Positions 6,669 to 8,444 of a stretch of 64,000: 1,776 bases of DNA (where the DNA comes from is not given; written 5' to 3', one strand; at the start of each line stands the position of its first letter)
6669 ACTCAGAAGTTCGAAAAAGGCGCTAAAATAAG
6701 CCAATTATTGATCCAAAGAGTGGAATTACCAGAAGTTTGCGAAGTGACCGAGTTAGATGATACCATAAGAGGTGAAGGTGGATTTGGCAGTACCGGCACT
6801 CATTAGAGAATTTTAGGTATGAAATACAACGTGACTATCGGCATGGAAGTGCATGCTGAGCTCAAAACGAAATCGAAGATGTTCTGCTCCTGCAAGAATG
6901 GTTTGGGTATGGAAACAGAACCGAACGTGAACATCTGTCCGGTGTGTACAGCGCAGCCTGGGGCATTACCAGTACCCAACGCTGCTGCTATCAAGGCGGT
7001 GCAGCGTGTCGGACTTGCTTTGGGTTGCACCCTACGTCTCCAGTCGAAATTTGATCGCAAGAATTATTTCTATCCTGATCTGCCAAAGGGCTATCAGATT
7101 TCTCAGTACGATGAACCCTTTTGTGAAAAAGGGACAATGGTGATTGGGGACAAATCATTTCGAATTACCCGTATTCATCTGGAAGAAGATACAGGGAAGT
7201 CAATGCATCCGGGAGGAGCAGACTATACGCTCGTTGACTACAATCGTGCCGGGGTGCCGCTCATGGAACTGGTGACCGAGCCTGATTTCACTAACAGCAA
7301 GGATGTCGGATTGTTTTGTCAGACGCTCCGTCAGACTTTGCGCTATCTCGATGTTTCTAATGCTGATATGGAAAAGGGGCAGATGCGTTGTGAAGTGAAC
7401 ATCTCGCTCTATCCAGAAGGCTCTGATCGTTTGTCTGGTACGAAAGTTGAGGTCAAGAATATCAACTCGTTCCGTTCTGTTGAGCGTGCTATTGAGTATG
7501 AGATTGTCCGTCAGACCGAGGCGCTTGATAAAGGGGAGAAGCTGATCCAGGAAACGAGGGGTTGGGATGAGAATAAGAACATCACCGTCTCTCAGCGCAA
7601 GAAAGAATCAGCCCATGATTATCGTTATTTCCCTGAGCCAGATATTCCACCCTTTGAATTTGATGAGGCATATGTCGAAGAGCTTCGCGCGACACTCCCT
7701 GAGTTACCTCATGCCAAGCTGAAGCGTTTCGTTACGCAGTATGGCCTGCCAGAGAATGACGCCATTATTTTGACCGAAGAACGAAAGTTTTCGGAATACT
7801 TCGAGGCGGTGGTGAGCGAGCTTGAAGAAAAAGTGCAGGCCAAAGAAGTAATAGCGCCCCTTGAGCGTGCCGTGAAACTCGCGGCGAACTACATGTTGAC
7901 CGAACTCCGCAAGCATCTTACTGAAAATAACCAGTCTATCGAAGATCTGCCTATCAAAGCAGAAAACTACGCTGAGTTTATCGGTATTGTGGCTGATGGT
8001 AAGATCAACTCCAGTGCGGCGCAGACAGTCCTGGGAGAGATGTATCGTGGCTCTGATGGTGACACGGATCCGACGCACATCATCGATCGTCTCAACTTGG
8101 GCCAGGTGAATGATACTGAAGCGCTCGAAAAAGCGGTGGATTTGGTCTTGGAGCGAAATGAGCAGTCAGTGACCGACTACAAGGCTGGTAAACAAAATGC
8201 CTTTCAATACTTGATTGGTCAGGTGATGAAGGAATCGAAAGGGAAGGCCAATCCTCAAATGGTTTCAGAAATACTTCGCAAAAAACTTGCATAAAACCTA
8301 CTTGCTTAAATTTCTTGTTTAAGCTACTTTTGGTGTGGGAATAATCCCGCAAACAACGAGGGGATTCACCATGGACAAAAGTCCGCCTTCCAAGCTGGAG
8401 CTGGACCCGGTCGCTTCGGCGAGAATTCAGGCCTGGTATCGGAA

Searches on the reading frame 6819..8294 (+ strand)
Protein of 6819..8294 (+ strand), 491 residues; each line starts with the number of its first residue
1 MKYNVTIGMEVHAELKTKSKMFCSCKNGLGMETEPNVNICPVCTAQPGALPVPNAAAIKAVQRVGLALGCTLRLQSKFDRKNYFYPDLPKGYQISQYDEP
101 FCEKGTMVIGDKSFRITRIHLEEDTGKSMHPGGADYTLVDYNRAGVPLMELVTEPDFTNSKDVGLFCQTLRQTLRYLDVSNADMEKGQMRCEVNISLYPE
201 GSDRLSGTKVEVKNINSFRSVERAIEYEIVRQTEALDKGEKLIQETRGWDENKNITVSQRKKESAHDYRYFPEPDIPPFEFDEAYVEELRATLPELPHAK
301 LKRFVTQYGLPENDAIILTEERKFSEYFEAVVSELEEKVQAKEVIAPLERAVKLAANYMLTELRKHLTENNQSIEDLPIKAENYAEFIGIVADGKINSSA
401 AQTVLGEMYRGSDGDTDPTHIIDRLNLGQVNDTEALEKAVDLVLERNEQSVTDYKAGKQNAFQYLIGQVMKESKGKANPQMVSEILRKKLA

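Call 54: search_protein_families(library=pfam, proteins=[window:6819-8294:+], max_evalue=0.00001)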
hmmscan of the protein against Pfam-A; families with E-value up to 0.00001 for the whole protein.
window:6819-8294:+ (491 aa): 2 families
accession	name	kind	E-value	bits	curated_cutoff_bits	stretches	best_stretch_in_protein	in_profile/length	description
PF02934.20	GatB_N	-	6.8e-112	373.6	23.4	1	5-287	1-277/277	GatB/GatE catalytic domain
PF02637.23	GatB_Yqey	-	4.7e-42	143.8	27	1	352-490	13-148/148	GatB domain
